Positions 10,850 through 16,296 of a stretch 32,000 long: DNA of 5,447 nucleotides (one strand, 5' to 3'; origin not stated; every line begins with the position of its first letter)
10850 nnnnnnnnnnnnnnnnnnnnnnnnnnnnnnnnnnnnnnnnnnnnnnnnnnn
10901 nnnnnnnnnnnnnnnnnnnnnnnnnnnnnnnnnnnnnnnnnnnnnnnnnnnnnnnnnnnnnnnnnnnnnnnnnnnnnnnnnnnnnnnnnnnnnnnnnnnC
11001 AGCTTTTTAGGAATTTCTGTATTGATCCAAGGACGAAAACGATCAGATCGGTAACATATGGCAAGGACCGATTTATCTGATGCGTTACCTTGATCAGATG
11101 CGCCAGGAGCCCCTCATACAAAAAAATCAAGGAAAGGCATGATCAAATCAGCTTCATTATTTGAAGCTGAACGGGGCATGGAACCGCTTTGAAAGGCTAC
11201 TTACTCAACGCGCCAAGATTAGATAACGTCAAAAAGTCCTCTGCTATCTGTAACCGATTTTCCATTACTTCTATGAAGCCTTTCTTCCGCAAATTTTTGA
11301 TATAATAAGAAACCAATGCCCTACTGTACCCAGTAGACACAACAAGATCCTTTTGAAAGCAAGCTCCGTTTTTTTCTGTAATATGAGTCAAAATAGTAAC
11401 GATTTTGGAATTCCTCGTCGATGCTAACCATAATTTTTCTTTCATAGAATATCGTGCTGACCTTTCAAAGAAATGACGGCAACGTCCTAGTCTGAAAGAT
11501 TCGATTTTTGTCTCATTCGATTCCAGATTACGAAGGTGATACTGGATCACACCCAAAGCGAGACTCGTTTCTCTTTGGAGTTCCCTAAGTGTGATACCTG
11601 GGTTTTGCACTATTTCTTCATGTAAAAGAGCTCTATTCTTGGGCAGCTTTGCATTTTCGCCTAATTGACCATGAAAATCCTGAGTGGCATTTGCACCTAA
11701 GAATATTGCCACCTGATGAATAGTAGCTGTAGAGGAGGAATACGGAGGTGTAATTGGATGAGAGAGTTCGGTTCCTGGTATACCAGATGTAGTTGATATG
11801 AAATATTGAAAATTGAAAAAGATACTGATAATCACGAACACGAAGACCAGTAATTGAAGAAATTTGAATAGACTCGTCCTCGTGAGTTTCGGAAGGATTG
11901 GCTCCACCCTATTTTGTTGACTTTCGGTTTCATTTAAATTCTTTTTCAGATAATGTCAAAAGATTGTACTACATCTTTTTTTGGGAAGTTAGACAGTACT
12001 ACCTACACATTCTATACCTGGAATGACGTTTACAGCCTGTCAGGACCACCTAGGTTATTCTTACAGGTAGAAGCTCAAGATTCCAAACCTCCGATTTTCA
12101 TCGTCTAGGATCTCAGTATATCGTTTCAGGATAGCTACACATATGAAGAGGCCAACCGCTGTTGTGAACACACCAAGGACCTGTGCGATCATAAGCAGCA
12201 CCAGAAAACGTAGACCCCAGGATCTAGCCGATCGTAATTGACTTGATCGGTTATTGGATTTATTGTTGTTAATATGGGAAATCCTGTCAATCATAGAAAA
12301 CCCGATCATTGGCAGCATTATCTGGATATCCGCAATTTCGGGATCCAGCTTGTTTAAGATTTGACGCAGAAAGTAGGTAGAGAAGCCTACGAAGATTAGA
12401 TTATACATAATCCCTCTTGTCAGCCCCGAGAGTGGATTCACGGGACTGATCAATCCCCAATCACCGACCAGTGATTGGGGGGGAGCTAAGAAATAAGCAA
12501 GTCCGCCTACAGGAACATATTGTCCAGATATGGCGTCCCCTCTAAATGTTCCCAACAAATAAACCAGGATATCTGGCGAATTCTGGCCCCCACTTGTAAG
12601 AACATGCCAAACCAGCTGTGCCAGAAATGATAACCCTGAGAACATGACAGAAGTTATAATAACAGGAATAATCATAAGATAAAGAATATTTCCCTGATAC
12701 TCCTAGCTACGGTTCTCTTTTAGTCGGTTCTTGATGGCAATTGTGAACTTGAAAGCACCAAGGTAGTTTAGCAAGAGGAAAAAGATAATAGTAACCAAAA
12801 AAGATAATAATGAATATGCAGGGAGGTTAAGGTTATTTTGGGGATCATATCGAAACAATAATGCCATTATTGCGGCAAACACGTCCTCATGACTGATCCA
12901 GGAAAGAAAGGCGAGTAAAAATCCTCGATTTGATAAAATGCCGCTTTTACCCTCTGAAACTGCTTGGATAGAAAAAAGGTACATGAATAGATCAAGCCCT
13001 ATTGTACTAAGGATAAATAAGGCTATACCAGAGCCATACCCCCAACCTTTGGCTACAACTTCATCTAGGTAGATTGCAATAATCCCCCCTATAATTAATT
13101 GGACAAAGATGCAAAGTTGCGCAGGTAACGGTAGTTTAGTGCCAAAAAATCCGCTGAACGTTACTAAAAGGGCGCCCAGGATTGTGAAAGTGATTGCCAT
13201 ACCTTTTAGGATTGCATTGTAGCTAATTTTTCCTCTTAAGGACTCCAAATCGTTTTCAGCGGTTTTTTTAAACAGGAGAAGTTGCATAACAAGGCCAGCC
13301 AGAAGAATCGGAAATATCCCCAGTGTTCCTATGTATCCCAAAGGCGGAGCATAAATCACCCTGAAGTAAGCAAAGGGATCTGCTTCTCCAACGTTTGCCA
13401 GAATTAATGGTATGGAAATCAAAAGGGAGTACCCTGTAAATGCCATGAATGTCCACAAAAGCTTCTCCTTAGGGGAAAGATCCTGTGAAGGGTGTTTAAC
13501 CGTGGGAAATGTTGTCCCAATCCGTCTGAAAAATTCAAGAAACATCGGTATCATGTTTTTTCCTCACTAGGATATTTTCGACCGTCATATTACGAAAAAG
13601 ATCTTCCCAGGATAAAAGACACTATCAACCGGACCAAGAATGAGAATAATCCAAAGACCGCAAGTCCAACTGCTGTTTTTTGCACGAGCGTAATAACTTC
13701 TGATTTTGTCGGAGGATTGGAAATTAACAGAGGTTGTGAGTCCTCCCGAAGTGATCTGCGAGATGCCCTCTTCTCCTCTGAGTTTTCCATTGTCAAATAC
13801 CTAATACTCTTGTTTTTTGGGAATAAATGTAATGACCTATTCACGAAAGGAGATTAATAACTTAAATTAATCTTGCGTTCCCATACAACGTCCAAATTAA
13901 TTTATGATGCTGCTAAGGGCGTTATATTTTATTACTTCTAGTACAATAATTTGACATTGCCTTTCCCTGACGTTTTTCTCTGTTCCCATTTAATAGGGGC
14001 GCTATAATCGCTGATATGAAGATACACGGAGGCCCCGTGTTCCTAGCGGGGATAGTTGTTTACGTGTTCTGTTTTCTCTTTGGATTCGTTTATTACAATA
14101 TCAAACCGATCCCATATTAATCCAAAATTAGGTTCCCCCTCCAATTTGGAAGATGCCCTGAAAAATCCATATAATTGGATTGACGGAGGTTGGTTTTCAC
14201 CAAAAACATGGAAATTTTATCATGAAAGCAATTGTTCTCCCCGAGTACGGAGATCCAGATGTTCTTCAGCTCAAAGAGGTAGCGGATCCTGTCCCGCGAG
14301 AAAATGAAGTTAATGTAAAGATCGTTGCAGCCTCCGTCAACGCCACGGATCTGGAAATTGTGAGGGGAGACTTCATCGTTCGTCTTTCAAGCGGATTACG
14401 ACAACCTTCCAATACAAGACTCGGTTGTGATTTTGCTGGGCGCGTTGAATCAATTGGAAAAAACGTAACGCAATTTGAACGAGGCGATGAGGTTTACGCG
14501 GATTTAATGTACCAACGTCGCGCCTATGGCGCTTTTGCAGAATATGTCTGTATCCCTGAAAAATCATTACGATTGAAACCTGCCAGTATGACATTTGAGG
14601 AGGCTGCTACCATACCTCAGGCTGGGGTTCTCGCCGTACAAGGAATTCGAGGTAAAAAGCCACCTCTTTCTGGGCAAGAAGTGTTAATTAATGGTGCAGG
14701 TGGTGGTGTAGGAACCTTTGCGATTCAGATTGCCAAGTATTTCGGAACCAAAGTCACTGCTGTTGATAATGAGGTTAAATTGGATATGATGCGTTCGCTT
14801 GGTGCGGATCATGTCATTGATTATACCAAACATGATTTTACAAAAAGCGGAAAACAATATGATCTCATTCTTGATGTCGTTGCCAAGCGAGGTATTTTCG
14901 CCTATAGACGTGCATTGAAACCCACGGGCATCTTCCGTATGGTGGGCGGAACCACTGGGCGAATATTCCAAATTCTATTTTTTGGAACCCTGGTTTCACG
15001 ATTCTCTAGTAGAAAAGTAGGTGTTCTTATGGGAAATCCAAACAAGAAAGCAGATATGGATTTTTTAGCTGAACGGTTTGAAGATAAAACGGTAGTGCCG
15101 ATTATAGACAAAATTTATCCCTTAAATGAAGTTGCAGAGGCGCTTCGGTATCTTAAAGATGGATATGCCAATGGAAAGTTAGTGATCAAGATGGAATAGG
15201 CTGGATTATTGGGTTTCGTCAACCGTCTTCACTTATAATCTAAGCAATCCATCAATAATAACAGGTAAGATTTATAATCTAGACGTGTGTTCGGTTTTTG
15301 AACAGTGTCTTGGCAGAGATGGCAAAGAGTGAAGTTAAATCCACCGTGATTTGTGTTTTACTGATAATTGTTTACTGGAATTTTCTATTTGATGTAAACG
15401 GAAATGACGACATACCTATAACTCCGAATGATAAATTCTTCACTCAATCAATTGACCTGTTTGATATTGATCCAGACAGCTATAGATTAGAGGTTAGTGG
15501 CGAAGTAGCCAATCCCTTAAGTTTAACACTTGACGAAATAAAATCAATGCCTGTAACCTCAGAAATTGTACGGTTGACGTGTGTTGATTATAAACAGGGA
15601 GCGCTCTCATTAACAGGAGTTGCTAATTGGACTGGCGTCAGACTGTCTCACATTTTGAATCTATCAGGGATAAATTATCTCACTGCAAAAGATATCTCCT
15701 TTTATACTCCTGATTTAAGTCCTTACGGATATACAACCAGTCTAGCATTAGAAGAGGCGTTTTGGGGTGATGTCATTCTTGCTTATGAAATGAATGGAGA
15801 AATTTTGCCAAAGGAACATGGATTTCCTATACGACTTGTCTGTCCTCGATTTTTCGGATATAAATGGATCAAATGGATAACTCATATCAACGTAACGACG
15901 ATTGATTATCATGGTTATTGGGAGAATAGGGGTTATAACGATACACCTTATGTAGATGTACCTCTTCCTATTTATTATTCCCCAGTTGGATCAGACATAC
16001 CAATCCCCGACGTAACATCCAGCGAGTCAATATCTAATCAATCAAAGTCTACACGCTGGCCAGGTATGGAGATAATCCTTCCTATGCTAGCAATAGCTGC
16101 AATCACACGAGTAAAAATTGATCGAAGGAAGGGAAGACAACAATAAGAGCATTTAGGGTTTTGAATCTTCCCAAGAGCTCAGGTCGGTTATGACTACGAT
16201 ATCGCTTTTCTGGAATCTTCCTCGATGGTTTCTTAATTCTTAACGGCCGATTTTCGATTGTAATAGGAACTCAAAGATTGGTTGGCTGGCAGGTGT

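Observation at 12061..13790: Orphan secE-secY (Sec61gamma-Sec61alpha) module: candidate accessory translocon in a surface-protein region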

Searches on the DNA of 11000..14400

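Call 82: search_rna_families(source=window, start=11000, end=14400, threshold=evalue, max_evalue=1)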
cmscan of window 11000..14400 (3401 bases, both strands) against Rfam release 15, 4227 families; matches with E-value up to 1: 0.
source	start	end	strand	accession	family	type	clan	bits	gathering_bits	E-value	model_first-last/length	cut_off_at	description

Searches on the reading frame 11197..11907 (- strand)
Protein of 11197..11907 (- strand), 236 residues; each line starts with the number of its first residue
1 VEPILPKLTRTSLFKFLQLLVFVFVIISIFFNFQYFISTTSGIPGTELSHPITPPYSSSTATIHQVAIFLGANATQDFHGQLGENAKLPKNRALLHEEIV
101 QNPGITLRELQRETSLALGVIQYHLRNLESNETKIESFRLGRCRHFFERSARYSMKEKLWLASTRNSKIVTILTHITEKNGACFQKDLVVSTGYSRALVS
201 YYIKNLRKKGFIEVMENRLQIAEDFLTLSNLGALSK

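Call 5: search_protein_families(library=pfam, proteins=[window:11197-11907:-], max_evalue=0.01)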
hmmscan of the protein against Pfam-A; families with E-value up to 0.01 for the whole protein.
window:11197-11907:- (236 aa): 8 families
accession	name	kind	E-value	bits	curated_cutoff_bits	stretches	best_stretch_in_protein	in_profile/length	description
PF13412.12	HTH_24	-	8.4e-13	48.1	21.9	2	97-131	10-44/48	Winged helix-turn-helix DNA-binding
PF24266.1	HTH_HVO_0163_N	-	8e-12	45.5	31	1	91-158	3-67/70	HVO_0163, N-terminal HTH domain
PF12802.13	MarR_2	-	3.1e-08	34.1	27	1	172-214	10-52/61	MarR family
PF24034.1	DUF7343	-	4.3e-07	30.1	27.6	1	172-215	8-51/62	Domain of unknown function (DUF7343)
PF01022.26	HTH_5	-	0.00015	22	22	0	185-213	18-46/47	Bacterial regulatory protein, arsR family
PF09339.16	HTH_IclR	-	0.00034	20.8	22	0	168-213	4-49/52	IclR helix-turn-helix domain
PF01047.28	MarR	-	0.00041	20.6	24.6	0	179-216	14-51/59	MarR family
PF04703.18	FaeA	-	0.0043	17.8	20.7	0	172-213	5-46/62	FaeA-like protein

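Call 75: search_protein_families(library=ncbifam, proteins=[window:11200-11907:-], max_evalue=0.01)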
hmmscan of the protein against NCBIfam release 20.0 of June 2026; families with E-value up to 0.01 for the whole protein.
window:11200-11907:- (236 aa): 2 families
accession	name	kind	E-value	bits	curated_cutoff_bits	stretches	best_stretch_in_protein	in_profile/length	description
TIGR04176.1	MarR_EPS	equivalog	2.1e-06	27.7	88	0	97-140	11-55/105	MarR family EPS-associated transcriptional regulator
TIGR01884.1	cas_HTH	subfamily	3.9e-05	23.1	60.2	1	161-221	136-195/202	CRISPR-associated CARF protein Csa3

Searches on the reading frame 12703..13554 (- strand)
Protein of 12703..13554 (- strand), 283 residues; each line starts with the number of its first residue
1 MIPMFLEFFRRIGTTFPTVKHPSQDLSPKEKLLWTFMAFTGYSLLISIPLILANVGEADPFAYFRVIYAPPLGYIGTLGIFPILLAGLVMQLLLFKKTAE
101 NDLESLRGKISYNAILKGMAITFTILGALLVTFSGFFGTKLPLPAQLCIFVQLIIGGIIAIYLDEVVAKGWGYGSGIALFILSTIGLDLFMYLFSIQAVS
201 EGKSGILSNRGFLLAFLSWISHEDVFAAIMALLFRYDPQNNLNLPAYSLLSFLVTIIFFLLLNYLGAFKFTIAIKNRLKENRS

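Call 5: search_protein_families(library=pfam, proteins=[window:12703-13554:-], max_evalue=0.01)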
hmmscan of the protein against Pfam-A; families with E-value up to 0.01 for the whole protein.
window:12703-13554:- (283 aa): 1 family
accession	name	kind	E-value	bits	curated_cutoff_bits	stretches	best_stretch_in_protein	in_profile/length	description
PF00344.25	SecY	-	1.9e-17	64.1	32.2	1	77-279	4-160/306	SecY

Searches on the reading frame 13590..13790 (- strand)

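Call 5: search_protein_families(library=pfam, proteins=[window:13590-13790:-], max_evalue=0.01)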
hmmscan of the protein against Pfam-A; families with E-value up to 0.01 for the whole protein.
window:13590-13790:- (66 aa): 1 family
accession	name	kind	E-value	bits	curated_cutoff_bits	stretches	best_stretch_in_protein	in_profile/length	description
PF00584.25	SecE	-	0.00054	20.3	22.7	1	27-61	17-51/55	SecE/Sec61-gamma subunits of protein translocation complex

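Call 75: search_protein_families(library=ncbifam, proteins=[window:13593-13790:-], max_evalue=0.01)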
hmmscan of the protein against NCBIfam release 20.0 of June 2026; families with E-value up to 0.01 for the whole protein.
window:13593-13790:- (66 aa): 4 families
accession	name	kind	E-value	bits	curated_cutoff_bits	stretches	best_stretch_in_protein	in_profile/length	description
NF006907.0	PRK09400.1-2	equivalog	0.00019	21.4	99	1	20-60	32-72/78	preprotein translocase subunit SecE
NF006909.0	PRK09400.1-4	equivalog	0.00019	21.1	86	1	14-62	12-60/61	preprotein translocase subunit SecE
TIGR00327.1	secE_euk_arch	equivalog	0.0044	16.8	36.2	1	14-62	10-58/61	protein translocase SEC61 complex subunit gamma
NF006906.0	PRK09400.1-1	equivalog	0.0064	16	95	1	12-61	11-61/62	preprotein translocase subunit SecE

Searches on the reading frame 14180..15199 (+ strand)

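Call 5: search_protein_families(library=pfam, proteins=[window:14180-15199:+], max_evalue=0.01)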
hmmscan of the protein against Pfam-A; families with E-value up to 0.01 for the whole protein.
window:14180-15199:+ (339 aa): 5 families
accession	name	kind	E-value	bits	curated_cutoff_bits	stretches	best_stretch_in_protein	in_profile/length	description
PF13602.12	ADH_zinc_N_2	-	4.2e-24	86.4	27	1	207-336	1-134/134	Zinc-binding dehydrogenase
PF08240.17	ADH_N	-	5.5e-16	59.2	23.5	1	41-131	2-100/104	Alcohol dehydrogenase GroES-like domain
PF00107.32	ADH_zinc_N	-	4.8e-15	56.1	31.8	1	176-289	1-119/129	Zinc-binding dehydrogenase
PF01262.27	AlaDh_PNT_C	-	0.00019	21.4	23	1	163-231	26-97/214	Alanine dehydrogenase/PNT, C-terminal domain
PF17516.8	ProQ_C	-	0.0013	18.5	23.3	1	41-73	8-40/51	ProQ C-terminal domain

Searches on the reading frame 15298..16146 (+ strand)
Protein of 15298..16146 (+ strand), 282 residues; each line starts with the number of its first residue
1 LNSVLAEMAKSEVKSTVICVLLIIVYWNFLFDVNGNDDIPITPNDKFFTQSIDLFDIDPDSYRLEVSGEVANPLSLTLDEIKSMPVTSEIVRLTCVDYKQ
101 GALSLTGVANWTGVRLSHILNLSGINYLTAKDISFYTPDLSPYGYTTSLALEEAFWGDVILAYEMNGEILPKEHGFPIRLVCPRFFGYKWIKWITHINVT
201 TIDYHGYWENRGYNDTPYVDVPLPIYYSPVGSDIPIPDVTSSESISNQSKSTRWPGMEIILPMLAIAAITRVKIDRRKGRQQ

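Call 5: search_protein_families(library=pfam, proteins=[window:15298-16146:+], max_evalue=0.01)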
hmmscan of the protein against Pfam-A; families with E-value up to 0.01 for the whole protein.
window:15298-16146:+ (282 aa): 1 family
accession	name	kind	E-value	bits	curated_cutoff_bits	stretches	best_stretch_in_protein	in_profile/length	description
PF00174.25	Oxidored_molyb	-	9.5e-43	146.1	24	1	56-208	6-169/169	Oxidoreductase molybdopterin binding domain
